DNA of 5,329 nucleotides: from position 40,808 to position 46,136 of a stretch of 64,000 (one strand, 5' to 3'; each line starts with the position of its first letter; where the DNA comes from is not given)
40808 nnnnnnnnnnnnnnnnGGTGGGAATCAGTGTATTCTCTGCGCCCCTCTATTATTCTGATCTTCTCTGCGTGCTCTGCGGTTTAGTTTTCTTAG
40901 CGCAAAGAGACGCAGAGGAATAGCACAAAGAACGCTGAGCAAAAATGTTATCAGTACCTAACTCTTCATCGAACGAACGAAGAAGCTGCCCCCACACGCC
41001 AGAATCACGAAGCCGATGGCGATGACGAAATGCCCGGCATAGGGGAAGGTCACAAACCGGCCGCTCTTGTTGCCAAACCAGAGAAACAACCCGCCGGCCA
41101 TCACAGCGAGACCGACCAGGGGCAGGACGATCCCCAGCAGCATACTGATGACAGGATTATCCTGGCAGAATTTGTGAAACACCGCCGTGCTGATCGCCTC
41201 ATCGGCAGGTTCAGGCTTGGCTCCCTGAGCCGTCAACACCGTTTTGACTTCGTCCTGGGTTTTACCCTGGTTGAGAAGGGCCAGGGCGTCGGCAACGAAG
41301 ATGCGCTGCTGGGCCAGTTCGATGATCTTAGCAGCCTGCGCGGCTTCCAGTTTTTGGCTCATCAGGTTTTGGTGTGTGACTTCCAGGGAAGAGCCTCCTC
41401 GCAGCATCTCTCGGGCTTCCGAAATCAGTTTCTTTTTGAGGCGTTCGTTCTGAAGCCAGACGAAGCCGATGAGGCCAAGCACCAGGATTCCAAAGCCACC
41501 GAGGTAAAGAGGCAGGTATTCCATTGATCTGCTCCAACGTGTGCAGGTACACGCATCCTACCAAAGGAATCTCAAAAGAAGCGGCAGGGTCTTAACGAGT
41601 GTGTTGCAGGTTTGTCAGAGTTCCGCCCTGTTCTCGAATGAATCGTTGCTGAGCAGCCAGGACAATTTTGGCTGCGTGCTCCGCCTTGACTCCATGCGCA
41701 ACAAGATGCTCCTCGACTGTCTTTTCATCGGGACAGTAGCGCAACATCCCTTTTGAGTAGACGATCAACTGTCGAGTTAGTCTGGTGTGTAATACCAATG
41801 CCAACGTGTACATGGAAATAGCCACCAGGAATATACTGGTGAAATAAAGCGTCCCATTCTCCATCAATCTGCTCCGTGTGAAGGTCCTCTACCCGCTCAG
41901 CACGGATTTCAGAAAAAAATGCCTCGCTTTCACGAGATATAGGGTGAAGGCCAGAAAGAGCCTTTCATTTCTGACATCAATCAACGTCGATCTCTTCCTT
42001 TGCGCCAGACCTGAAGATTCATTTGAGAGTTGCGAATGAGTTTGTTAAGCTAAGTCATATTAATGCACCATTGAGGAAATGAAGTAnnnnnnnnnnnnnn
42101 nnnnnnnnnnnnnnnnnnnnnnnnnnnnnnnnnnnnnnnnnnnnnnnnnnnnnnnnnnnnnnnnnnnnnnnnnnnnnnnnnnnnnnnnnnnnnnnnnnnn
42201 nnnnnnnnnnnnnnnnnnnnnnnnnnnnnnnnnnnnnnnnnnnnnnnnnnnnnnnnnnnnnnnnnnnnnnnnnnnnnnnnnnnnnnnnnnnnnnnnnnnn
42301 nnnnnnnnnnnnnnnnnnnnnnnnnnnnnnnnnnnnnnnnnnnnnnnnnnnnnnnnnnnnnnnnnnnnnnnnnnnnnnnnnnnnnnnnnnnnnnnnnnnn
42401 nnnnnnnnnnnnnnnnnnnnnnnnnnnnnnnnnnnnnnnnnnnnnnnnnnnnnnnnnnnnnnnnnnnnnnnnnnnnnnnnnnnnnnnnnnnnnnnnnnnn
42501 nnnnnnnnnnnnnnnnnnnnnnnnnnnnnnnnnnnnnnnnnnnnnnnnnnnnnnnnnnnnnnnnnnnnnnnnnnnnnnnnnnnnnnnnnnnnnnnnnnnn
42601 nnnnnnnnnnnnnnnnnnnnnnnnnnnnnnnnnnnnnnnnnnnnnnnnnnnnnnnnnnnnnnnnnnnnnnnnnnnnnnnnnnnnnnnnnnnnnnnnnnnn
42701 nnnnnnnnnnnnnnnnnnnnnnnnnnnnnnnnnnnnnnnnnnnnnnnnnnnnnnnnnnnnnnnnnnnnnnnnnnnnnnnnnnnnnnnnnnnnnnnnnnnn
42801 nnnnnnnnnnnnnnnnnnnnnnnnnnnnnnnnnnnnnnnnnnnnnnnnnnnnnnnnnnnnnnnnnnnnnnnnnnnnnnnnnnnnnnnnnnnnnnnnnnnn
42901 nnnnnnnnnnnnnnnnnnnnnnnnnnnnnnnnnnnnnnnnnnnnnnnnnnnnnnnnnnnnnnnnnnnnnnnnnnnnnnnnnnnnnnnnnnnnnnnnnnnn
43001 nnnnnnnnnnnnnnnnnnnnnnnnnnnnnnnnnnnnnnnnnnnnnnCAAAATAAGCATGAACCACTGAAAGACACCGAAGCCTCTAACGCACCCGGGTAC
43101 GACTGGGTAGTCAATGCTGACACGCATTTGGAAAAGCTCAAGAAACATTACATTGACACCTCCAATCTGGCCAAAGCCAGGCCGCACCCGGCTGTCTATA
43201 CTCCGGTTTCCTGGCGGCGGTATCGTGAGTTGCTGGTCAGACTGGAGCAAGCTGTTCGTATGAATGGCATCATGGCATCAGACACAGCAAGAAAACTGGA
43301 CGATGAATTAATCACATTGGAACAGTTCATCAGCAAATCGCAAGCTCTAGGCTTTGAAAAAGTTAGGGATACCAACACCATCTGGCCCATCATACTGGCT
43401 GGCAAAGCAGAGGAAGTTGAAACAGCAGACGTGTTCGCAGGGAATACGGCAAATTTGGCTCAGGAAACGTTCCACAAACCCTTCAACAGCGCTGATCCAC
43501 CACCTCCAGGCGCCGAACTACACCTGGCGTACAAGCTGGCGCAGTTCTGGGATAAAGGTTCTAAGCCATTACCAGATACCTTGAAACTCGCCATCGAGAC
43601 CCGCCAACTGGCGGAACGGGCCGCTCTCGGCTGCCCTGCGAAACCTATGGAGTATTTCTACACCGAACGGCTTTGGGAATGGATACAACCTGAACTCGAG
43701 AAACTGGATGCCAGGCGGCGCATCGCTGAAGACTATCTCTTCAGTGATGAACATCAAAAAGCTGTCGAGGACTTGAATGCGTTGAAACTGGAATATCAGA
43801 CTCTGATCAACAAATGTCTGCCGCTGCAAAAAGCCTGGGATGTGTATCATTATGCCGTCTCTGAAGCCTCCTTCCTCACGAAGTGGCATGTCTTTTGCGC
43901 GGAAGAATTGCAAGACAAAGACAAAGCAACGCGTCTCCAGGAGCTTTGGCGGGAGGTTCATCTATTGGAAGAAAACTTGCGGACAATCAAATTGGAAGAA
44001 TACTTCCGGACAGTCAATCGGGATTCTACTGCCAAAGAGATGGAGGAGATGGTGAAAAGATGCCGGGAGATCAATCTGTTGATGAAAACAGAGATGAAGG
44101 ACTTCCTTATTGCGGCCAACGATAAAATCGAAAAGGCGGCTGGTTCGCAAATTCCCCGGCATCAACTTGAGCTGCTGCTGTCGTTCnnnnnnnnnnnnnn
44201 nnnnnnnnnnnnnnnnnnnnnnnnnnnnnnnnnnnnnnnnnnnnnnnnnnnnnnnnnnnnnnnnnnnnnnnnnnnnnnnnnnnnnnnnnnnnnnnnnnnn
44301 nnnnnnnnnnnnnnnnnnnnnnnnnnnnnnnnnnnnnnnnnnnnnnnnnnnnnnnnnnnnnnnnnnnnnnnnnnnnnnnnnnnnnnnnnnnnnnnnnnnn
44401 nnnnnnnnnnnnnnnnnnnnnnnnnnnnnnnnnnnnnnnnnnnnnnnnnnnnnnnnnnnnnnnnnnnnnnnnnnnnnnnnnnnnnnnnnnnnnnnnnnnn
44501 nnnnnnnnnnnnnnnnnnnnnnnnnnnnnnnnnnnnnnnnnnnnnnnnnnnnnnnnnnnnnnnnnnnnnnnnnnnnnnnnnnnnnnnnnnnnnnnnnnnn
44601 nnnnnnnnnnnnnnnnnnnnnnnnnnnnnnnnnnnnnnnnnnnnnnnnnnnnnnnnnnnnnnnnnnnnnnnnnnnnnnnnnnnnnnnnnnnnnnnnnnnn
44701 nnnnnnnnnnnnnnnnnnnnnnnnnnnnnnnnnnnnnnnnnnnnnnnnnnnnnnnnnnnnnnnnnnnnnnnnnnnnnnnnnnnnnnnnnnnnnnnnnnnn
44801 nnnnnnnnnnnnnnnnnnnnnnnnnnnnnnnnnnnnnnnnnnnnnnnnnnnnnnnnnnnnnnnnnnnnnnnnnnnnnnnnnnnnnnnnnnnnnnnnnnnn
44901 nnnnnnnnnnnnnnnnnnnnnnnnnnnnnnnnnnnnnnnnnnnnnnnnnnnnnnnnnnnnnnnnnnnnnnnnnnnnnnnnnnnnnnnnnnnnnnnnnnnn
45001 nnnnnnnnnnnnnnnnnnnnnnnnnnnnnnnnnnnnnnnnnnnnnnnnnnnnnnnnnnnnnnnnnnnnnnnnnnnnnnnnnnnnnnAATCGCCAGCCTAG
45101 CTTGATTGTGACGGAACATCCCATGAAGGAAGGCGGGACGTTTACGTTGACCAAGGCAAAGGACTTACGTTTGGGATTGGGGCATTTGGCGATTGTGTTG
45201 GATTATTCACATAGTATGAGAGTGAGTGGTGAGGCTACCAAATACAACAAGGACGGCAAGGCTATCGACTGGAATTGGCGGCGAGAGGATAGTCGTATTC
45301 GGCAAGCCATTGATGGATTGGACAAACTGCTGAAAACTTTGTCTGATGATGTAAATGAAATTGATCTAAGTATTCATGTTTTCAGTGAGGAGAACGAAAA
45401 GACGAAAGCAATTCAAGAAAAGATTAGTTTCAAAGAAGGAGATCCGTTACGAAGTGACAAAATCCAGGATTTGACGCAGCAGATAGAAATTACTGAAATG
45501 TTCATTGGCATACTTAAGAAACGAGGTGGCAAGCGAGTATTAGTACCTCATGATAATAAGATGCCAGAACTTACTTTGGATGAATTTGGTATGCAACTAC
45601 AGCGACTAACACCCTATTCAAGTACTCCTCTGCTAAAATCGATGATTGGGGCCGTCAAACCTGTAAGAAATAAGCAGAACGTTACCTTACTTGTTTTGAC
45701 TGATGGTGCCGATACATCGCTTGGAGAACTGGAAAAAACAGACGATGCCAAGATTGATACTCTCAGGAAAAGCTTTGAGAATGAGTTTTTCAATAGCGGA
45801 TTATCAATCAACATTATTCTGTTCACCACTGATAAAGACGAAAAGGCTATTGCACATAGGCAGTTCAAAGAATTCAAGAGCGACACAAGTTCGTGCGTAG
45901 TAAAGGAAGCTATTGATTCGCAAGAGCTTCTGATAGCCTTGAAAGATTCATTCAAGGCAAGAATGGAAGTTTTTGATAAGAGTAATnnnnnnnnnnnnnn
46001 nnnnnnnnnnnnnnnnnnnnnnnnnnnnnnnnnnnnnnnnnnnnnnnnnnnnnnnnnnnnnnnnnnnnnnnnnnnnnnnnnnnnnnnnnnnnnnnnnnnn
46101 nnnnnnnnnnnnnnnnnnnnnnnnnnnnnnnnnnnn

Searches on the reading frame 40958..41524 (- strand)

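Call 5: search_protein_families(library=pfam, proteins=[window:40958-41524:-], max_evalue=1)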
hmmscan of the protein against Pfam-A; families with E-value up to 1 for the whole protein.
window:40958-41524:- (188 aa): 3 families
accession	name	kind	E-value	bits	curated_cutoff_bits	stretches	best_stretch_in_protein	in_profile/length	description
PF04956.18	TrbC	-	0.025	15.2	27.9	1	125-184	44-96/98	TrbC/VIRB2 pilin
PF05285.17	SDA1_dom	-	0.11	13.5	27.8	1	51-103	57-109/151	SDA1, conserved domain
PF16935.10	Hol_Tox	-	0.52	10.6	23.3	1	10-32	12-34/34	Putative Holin-like Toxin (Hol-Tox)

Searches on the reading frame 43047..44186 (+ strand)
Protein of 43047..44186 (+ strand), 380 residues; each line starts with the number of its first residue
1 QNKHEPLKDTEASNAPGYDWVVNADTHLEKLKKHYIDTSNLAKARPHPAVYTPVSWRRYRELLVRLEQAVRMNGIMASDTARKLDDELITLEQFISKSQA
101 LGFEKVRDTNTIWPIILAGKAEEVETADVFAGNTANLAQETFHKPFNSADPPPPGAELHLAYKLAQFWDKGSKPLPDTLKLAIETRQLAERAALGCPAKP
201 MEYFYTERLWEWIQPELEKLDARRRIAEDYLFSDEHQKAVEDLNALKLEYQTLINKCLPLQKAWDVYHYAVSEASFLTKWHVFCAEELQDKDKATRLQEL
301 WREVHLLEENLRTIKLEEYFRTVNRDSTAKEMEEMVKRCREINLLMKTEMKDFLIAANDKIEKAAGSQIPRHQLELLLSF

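Call 30: search_protein_families(library=pfam, proteins=[window:43047-44186:+], max_evalue=1)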
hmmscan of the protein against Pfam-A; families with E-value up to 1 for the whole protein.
window:43047-44186:+ (380 aa): 4 families
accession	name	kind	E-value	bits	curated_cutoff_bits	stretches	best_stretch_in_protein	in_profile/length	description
PF22883.1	Consortin_N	-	0.0023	18.3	27.7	1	225-265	11-51/52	Consortin, N-terminal domain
PF10152.14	CCDC53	-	0.049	14.5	24.6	1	268-324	3-57/147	Subunit CCDC53 of WASH complex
PF22326.1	MMS21_N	-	0.14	12.7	27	0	279-343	8-72/103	E3 SUMO-protein ligase MMS21, N-terminal domain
PF17242.7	DUF5315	-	0.58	10.4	27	0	205-245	12-52/77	Disordered region of unknown function (DUF5315)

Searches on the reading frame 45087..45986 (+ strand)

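Call 30: search_protein_families(library=pfam, proteins=[window:45087-45986:+], max_evalue=1)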
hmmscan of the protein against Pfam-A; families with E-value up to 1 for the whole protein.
window:45087-45986:+ (300 aa): 1 family
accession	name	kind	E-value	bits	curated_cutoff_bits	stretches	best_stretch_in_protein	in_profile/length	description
PF07244.20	POTRA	-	0.18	13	21.3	1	103-133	13-43/79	Surface antigen variable number repeat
